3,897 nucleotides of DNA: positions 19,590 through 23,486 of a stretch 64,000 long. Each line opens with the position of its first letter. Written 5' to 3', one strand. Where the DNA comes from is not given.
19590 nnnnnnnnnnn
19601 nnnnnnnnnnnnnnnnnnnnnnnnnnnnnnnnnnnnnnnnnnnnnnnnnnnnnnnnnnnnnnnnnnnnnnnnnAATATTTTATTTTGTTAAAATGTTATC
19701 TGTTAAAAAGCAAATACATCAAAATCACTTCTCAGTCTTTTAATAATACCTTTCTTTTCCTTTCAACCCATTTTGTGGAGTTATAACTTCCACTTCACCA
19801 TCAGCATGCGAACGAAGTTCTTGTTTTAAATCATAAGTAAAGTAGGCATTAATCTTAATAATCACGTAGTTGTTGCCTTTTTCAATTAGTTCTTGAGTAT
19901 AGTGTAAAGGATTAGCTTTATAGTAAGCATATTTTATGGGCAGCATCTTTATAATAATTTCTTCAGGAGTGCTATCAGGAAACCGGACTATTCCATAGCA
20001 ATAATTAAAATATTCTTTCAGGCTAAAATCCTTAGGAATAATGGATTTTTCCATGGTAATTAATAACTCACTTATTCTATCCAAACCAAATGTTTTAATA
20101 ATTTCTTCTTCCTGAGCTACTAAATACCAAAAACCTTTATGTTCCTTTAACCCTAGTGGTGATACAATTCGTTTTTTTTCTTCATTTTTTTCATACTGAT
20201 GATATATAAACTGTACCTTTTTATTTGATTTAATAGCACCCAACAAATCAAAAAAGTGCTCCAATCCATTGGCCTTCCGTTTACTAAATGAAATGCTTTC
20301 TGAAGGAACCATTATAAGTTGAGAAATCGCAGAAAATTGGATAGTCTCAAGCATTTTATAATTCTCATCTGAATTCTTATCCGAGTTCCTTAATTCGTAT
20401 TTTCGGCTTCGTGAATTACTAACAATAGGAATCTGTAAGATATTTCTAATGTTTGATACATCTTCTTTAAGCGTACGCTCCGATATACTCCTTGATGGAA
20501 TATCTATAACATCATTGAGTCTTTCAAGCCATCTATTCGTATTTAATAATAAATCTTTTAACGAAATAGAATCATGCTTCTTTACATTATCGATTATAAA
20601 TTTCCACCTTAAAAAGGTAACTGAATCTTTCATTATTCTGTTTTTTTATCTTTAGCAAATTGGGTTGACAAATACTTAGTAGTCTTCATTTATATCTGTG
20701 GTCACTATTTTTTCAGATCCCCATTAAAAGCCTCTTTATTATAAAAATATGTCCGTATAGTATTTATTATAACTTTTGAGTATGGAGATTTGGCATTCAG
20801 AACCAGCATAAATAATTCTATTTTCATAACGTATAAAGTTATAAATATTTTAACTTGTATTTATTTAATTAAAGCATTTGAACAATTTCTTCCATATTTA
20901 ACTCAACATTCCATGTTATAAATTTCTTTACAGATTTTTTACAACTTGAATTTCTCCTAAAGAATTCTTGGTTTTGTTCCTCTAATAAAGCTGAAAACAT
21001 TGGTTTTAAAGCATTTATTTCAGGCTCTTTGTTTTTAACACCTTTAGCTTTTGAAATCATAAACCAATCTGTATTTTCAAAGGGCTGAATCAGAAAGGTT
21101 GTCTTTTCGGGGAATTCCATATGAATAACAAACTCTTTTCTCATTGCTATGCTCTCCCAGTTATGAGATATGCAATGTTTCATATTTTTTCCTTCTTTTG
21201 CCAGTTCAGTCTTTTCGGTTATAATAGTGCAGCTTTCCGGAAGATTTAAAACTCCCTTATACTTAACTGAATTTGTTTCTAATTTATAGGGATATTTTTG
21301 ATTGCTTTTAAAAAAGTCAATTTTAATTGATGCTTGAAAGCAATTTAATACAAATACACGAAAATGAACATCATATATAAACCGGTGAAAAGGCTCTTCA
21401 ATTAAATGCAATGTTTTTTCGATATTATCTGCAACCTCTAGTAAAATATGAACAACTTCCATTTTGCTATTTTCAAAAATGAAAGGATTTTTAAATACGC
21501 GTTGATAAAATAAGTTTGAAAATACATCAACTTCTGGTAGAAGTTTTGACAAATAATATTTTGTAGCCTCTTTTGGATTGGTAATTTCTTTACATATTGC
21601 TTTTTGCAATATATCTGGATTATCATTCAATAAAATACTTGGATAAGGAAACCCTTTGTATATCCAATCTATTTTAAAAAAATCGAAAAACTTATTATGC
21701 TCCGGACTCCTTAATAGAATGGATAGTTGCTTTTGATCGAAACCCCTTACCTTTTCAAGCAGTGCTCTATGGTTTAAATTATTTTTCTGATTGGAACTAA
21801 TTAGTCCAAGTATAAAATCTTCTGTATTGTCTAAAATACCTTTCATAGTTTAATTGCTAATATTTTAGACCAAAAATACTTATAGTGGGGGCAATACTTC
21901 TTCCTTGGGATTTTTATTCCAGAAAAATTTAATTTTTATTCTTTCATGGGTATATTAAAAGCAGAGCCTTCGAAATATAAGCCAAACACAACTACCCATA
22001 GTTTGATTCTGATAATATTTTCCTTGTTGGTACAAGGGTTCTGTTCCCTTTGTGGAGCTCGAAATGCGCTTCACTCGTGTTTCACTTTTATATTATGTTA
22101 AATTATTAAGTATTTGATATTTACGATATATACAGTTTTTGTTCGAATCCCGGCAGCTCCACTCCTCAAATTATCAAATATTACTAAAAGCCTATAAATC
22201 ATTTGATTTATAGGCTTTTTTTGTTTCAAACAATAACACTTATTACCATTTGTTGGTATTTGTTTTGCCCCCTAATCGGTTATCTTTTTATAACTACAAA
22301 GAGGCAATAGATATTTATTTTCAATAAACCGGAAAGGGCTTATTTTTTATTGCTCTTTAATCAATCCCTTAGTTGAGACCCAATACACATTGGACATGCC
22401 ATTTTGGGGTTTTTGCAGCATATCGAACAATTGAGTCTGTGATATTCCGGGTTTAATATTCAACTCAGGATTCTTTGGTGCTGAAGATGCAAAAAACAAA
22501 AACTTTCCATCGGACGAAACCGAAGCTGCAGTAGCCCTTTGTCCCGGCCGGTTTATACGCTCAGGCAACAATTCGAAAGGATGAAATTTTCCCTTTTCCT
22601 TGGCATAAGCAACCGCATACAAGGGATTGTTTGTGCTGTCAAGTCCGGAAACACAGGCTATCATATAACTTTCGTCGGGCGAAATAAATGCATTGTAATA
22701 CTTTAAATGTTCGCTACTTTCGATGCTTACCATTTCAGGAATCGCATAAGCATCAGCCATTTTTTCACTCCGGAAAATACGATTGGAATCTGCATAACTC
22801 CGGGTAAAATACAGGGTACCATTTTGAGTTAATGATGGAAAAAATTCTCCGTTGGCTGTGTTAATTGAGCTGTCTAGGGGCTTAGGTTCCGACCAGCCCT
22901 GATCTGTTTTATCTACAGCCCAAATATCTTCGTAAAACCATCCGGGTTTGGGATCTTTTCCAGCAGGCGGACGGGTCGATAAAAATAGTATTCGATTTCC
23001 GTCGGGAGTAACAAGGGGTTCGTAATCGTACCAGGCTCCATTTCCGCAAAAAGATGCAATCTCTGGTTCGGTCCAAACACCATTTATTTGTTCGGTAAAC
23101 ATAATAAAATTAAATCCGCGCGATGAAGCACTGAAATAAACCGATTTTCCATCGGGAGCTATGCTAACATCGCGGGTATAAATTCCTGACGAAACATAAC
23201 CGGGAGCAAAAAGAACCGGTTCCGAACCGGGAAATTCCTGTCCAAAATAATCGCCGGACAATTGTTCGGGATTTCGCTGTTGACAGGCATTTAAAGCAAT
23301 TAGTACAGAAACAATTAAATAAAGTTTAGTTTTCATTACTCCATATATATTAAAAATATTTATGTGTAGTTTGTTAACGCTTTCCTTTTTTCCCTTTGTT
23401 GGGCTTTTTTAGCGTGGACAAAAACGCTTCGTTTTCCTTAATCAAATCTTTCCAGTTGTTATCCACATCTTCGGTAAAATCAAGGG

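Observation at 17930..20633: WYL (BrxR/CapW-like) regulator heading an operon of two unknown proteins - candidate novel defense system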

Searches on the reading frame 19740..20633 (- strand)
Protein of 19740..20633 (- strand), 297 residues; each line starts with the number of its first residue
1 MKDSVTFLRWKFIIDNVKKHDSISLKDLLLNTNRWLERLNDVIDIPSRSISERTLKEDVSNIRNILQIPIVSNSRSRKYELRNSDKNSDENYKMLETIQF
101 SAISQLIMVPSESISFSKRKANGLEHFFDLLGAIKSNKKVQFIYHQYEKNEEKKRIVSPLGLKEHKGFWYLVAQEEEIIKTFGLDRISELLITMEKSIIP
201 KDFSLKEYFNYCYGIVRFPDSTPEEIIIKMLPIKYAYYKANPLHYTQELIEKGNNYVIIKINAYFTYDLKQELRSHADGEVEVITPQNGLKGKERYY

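Call 4: search_protein_families(library=pfam, proteins=[window:19740-20633:-], max_evalue=0.1)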
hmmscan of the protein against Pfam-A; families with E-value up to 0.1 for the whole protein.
window:19740-20633:- (297 aa): 1 family
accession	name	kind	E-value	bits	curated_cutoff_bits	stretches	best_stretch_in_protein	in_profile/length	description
PF13280.12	WYL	-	3.5e-15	56.2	21.8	1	126-190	2-68/70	WYL domain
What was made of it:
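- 19740..20633 (-): W: 297-aa WYL-domain transcription-factor-like protein (putative wHTH about residues 1-100; WYL 126-190 = bases 20064-20258; WCX-like C-terminal region to about residue 290). Pfam WYL 3.5e-15 (call 4).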

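Call 5: search_protein_families(library=padloc, proteins=[window:19740-20633:-], max_evalue=0.1)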
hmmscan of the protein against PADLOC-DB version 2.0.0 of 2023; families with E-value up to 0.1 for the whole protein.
window:19740-20633:- (297 aa): 3 families
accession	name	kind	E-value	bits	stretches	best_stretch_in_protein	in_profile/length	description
PDLC01652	WYL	-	3.2e-21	74.3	1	125-287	18-148/162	"CAS-I,CAS-II,CAS-III,CAS-IV,CAS-V,CAS-VI; associated_signaling"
PDLC01457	WYL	-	6.6e-18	63.1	1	50-239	30-207/229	"CAS-I,CAS-II,CAS-III,CAS-IV,CAS-V,CAS-VI; associated_signaling"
PDLC01766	Cas3c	-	9.2e-08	28.7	1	92-234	103-247/1009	-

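Call 6: search_protein_families(library=ncbifam, proteins=[window:19740-20633:-], max_evalue=0.1)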
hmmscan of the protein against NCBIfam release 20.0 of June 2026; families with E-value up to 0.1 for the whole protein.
window:19740-20633:- (297 aa): 0 families

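Call 7: search_protein_families(library=phrogs, proteins=[window:19740-20633:-], max_evalue=0.1)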
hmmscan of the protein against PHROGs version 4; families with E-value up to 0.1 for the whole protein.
window:19740-20633:- (297 aa): 1 family
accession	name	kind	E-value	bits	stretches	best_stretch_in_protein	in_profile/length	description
phrog_13105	-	unknown function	4.1e-12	47.2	1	131-202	153-224/239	-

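Call 50: search_solved_structures(query=window:19740-20633:-, max_evalue=1, show_alignments=1)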
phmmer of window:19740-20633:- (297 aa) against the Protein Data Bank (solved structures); distinct sequences matched with E-value up to 1: 8.
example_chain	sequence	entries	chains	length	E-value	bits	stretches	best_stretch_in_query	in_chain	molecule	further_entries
6sj9_A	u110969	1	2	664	3.9e-05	26.3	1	125-206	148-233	Proteasome accessory factor B/C (PafBC)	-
7u02_B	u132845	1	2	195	5e-05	25.9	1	130-287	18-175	WYL domain-containing protein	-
7tzv_A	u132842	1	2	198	5.3e-05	25.8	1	130-287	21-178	WYL domain-containing protein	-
7p5x_AY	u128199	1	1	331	0.00011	24.8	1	127-190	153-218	Transcriptional regulator-like protein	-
9fnd_X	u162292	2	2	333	0.00011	24.8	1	127-190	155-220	Transcriptional regulator-like protein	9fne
9cu3_B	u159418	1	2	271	0.00011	24.8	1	130-287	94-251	WYL domain-containing protein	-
9pfq_Q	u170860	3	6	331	0.00019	24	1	130-287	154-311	WYL domain-containing protein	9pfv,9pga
8tp8_A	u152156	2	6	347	0.00021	23.9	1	130-287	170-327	DeoR-family transcriptional regulator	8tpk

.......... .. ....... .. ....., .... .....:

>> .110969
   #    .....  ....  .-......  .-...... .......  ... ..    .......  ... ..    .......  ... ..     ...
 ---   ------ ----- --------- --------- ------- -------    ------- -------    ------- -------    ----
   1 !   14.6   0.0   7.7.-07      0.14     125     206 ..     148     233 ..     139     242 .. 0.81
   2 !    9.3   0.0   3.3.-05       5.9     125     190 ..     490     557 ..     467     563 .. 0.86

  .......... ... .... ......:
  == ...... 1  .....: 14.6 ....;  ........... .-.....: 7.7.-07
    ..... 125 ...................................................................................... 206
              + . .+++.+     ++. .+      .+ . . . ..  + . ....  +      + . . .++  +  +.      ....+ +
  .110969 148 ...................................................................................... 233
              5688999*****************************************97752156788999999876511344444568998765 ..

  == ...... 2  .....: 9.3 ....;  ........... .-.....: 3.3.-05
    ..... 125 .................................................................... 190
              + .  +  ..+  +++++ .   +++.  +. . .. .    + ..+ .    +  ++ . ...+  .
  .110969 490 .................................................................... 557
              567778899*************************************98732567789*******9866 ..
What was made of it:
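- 19740..20633 (-): PADLOC WYL models 3e-21 and 7e-18, the latter covering residues 50-239 (call 5). phmmer to DriD WYL+WCX over residues 130-287 (call 50).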

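Call 72: search_solved_structures(query=A6, max_evalue=0.01)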
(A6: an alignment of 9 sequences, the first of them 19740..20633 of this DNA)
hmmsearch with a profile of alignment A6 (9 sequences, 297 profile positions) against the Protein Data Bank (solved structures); distinct sequences matched with E-value up to 0.01: 12.
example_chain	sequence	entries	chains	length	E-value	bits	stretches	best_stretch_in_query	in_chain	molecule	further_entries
6sj9_A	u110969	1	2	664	2.2e-16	63.4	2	125-192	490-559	Proteasome accessory factor B/C (PafBC)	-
7u02_B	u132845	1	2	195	6.8e-11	45.3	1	130-291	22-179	WYL domain-containing protein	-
7tzv_A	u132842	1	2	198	7e-11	45.3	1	130-291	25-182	WYL domain-containing protein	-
9cu3_B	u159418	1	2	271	1.7e-10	44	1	130-291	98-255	WYL domain-containing protein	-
9pfq_Q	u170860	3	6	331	2.9e-10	43.3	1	130-291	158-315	WYL domain-containing protein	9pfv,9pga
8tp8_A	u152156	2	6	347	3.2e-10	43.1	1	130-291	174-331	DeoR-family transcriptional regulator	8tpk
7p5x_AY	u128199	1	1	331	2.9e-08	36.7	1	125-191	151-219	Transcriptional regulator-like protein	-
9fnd_X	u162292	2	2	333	3e-08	36.6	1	125-191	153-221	Transcriptional regulator-like protein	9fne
7qfz_A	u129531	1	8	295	1.7e-05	27.6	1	125-197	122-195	WYL domain-containing protein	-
7t8k_A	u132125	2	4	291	2.2e-05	27.2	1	125-189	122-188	BrxR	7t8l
7tb5_A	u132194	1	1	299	9e-05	25.2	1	58-191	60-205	WYL domain-containing protein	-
9c5g_A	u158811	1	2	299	0.0019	20.9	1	129-193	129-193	CapW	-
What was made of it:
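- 19740..20633 (-): Family profile hits PafBC 2e-16, DriD 7e-11, BrxR 2e-5 and CapW 9e-5 (call 72).
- On wHTH-WYL-WCX transcription factors (BrxR/CapW/DriD/PafBC superfamily): However, W aligns to the DriD WYL+WCX region over residues 130-287 (call 50) and 130-291 by profile at 7e-11 (call 72). The PADLOC WYL model PDLC01457 aligns from residue 50 (call 5), and the CapW structure 7tb5 aligns from residue 58 (call 72).
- On BrxR/CapW clade specifically: The family profile scores PafBC 63 bits and DriD 45 bits, against BrxR 27 bits and CapW 25 bits (call 72).
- Closest known: BrxR. Same: The family profile detects BrxR (2e-5) and CapW (9e-5) (call 72).
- Closest known: DriD / PafBC: ssDNA-activated WYL transcription activators of DNA-damage regulons. 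Same: The alignment covers WYL+WCX, residues 130-291 (calls 50, 72).
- Relatives with solved structures (calls 50, 72). The nearest relatives of W with solved structures are PafBC (2e-16) and DriD (7e-11), ahead of BrxR and CapW (call 72).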

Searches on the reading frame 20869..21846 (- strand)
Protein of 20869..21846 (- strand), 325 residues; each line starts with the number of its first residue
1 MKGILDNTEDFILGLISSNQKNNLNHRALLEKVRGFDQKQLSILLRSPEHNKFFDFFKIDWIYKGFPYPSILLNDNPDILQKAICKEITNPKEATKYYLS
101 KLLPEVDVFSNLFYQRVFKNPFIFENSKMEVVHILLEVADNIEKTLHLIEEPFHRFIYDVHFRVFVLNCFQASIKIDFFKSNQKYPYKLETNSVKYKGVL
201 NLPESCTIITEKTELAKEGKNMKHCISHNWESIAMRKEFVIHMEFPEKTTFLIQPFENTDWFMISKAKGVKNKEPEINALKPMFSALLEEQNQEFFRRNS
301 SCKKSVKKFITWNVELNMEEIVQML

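Call 4: search_protein_families(library=pfam, proteins=[window:20869-21846:-], max_evalue=0.1)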
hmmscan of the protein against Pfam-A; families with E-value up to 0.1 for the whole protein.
window:20869-21846:- (325 aa): 1 family
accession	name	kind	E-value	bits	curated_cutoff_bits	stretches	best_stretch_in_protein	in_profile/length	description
PF14284.11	PcfJ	-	0.001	19.3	25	1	209-275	71-138/147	PcfJ-like protein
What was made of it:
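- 20869..21846 (-): X: 325-aa protein upstream on the same strand; possible fourth component. Weak PcfJ-like hit at 1e-3, below the Pfam cutoff (call 4).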

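Call 5: search_protein_families(library=padloc, proteins=[window:20869-21846:-], max_evalue=0.1)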
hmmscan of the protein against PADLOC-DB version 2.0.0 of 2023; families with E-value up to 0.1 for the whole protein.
window:20869-21846:- (325 aa): 0 families

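Call 6: search_protein_families(library=ncbifam, proteins=[window:20869-21846:-], max_evalue=0.1)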
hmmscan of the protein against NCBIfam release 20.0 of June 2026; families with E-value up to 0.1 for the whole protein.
window:20869-21846:- (325 aa): 0 families

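Call 7: search_protein_families(library=phrogs, proteins=[window:20869-21846:-], max_evalue=0.1)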
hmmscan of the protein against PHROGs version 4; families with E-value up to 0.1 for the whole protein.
window:20869-21846:- (325 aa): 0 families

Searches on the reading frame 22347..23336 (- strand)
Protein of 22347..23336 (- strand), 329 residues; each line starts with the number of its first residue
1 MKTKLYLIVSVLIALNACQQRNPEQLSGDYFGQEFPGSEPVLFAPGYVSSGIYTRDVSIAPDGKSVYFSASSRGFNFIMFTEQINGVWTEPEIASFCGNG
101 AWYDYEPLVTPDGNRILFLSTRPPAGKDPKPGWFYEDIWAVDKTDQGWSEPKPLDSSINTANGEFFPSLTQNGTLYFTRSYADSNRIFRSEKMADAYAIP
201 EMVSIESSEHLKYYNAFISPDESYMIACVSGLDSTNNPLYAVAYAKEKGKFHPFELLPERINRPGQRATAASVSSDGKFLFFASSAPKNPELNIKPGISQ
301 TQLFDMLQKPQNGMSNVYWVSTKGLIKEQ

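Call 93: search_protein_families(library=pfam, proteins=[window:22347-23336:-], max_evalue=0.01)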
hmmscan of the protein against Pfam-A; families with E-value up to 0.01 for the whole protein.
window:22347-23336:- (329 aa): 1 family
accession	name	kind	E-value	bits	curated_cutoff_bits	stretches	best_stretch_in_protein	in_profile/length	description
PF07676.18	PD40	-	1.3e-13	51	20.9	1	103-127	10-33/38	WD40-like Beta Propeller Repeat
